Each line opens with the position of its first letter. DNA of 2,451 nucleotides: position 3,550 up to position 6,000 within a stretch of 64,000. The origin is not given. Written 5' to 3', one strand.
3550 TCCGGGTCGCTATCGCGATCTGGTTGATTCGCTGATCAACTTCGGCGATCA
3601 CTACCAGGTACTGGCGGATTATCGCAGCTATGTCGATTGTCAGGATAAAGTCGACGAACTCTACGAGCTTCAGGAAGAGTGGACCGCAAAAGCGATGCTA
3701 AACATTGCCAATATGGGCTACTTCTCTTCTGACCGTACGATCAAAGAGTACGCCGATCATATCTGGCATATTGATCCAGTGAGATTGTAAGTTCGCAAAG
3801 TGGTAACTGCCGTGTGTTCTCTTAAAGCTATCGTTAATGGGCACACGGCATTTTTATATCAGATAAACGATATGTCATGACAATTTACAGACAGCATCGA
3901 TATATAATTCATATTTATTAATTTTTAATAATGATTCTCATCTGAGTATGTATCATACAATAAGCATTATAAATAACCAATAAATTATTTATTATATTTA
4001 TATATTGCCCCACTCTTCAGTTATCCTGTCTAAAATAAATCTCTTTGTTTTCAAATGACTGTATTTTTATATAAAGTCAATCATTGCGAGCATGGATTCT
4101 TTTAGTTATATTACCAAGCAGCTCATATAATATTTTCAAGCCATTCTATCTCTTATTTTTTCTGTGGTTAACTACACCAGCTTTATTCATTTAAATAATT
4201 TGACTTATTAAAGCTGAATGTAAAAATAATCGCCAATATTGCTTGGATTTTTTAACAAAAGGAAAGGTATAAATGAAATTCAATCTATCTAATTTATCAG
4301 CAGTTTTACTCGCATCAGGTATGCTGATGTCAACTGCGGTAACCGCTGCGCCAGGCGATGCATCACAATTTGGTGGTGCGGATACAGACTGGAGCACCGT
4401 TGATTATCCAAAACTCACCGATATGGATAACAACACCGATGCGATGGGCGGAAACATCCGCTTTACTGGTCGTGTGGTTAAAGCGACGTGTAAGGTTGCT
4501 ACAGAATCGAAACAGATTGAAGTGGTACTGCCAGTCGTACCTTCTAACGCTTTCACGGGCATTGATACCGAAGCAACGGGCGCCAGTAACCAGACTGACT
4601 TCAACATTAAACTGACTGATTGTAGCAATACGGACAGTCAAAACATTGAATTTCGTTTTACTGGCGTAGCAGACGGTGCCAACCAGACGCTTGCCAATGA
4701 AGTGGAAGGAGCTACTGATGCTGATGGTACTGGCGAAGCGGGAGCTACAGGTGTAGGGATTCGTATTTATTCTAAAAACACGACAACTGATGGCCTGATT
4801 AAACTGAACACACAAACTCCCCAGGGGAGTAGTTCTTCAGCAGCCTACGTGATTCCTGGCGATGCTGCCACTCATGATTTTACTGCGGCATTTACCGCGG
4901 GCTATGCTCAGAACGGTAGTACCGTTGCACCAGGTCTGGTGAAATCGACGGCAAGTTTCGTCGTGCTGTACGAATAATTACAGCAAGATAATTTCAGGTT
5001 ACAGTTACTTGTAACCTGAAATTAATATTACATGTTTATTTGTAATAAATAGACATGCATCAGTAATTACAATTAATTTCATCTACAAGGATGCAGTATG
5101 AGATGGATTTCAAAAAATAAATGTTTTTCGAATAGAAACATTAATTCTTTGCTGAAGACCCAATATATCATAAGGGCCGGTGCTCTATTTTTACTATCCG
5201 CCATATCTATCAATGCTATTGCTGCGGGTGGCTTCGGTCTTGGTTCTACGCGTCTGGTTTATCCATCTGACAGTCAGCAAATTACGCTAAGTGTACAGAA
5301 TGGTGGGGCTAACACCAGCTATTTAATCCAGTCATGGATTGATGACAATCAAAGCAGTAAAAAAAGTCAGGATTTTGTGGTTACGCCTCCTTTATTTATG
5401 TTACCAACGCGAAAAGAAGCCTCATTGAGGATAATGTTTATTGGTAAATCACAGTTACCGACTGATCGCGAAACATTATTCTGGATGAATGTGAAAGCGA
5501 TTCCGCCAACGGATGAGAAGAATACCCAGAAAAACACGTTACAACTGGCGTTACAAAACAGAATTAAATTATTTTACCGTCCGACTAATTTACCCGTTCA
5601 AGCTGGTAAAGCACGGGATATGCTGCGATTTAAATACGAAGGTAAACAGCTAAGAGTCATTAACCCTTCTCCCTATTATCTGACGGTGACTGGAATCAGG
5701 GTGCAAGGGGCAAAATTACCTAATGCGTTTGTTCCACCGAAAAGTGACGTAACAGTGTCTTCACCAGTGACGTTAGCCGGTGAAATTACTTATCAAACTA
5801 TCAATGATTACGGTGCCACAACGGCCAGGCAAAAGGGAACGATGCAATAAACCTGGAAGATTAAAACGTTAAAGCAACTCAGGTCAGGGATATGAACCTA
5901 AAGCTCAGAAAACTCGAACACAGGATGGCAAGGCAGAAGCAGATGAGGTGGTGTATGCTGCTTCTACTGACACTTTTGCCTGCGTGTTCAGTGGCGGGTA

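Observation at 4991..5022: Perfect 12-bp inverted repeat immediately after the major pilin gene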

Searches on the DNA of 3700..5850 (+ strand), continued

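Call 67: get_annotated_region(hit=H64, flank=150)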
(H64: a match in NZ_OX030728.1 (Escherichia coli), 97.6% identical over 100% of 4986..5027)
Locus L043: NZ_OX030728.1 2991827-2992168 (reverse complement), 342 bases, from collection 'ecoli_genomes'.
description: Escherichia coli isolate 68 chromosome main, complete sequence
organism: Escherichia coli (NCBI taxid 562)
replicon: chromosome; assembly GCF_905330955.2
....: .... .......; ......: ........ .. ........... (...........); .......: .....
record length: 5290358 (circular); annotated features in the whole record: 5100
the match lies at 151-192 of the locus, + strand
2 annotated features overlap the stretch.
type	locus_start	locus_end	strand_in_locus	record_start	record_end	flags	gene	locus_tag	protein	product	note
CDS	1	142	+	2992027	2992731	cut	-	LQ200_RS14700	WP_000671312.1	fimbrial protein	-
CDS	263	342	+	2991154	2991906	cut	-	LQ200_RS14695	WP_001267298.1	fimbria/pilus periplasmic chaperone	-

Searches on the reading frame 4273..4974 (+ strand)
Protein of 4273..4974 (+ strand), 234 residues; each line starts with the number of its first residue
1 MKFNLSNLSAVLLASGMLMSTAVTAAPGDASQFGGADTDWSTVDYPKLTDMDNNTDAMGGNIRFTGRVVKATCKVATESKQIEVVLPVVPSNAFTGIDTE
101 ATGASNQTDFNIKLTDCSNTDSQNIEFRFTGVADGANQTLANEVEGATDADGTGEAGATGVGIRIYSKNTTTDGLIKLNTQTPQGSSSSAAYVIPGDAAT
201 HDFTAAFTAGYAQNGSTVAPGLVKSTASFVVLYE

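Call 11: search_protein_families(library=pfam, proteins=[window:4273-4974:+])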
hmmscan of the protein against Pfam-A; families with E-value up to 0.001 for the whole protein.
window:4273-4974:+ (234 aa): 1 family
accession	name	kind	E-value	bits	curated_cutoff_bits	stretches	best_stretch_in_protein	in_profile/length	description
PF00419.26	Fimbrial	-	2.1e-21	77.3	25.6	1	62-233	1-150/151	Fimbrial protein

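Call 19: find_homologous_proteins(query=window:4273-4974:+, max_evalue=1e-10)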
Query window:4273-4974:+ (234 aa): 22 proteins with E <= 1e-10 among 2974 candidates.
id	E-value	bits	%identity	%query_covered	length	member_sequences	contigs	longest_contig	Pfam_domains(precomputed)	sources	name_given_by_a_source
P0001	2.0e-142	490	99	100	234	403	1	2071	PF00419.27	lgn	-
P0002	2.4e-125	434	92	100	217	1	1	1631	PF00419.27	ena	-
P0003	3.6e-124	430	99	87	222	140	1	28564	PF00419.27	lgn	-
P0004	1.8e-120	418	84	100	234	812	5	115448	PF00419.27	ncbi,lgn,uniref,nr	ncbi:fimbrial protein [Escherichia coli]|uniref:fimbrial protein n=1 Tax=Escherichia coli TaxID=562 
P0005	5.6e-112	390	83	100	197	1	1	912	PF00419.27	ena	-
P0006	3.7e-106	371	77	100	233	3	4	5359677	PF00419.27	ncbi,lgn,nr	ncbi:type 1 fimbrial protein [Citrobacter freundii]|nr:type 1 fimbrial protein [Citrobacter freundii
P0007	5.2e-106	371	97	78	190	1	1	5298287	PF00419.27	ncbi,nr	ncbi:Auf fimbriae major fimbrial subunit AufA [Escherichia coli]|nr:Auf fimbriae major fimbrial subu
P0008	6.5e-97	341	71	100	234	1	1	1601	PF00419.27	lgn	-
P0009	6.2e-91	321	75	92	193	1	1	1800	-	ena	-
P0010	2.8e-86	306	68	100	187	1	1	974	PF00419.27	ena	-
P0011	4.8e-84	299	82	75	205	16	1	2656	PF00419.27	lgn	-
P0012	7.8e-79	282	90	62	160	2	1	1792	-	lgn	-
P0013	1.1e-73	265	94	59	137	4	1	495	PF00419.27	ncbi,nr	ncbi:fimbrial protein, partial [Escherichia coli]|nr:fimbrial protein [Escherichia coli]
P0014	4.9e-70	253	89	57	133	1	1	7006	PF00419.27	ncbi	ncbi:fimbrial protein, partial [Escherichia coli]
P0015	2.1e-65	238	86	55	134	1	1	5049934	PF00419.27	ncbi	-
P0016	4.5e-65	237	88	53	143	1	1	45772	PF00419.27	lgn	-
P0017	4.1e-64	234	86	53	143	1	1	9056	PF00419.27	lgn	-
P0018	5.8e-62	227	90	50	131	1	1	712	PF00419.27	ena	-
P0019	1.0e-61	226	87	55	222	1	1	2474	PF00419.27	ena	-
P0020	1.5e-53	199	78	56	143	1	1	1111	PF00419.27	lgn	-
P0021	3.3e-51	192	79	50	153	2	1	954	PF00419.27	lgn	-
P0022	1.7e-37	147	79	39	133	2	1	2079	PF00419.27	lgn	-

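Call 20: find_encoding_contigs(protein=P0006, flank=3000, max_places=4)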
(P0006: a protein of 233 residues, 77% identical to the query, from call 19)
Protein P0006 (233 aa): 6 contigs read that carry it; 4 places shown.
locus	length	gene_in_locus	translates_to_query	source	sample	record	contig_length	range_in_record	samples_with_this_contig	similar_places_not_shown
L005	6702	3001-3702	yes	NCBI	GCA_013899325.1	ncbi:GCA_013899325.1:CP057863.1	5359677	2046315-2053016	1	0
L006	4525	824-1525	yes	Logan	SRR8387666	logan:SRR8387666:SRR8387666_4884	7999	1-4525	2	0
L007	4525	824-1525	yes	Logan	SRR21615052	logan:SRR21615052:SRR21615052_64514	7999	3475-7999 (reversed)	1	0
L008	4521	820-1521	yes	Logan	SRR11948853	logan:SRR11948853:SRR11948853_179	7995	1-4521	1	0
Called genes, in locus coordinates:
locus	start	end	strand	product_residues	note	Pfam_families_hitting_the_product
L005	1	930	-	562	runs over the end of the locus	PF00528:BPD_transp_1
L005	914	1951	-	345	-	PF13531:SBP_bac_11 (weak), PF01547:SBP_bac_1, PF13416:SBP_bac_8, PF13343:SBP_bac_6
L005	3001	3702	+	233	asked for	PF00419:Fimbrial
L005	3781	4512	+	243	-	PF00345:PapD_N, PF02753:PapD_C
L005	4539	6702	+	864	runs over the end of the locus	PF13954:PapC_N, PF00577:Usher, PF13953:PapC_C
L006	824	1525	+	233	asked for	PF00419:Fimbrial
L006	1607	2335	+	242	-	PF00345:PapD_N, PF02753:PapD_C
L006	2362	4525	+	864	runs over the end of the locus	PF13954:PapC_N, PF00577:Usher, PF13953:PapC_C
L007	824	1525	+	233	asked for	PF00419:Fimbrial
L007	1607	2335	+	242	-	PF00345:PapD_N, PF02753:PapD_C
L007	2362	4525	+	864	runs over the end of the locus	PF13954:PapC_N, PF00577:Usher, PF13953:PapC_C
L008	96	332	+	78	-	-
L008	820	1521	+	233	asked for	PF00419:Fimbrial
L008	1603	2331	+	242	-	PF00345:PapD_N, PF02753:PapD_C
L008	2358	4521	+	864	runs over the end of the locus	PF13954:PapC_N, PF00577:Usher, PF13953:PapC_C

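Call 21: find_encoding_contigs(protein=P0008, flank=3000, max_places=3)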
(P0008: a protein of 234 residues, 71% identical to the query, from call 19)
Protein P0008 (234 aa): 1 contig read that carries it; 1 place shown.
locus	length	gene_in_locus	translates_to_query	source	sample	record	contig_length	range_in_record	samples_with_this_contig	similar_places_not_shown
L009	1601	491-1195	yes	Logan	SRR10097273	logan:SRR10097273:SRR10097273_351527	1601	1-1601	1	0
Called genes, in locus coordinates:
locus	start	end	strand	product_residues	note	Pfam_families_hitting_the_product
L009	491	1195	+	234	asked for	PF00419:Fimbrial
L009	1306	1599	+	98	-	?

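Call 26: find_related_loci(query=A2, collection=genome_contigs, flank=2500)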
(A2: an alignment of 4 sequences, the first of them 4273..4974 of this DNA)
Query A2 (234 aa) in genome_contigs; peptide patterns used: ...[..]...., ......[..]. (x = any residue, [..] = any of these).
36 stretches matched a pattern, but none encodes a relative of the query by tblastn (E <= 1e-3).
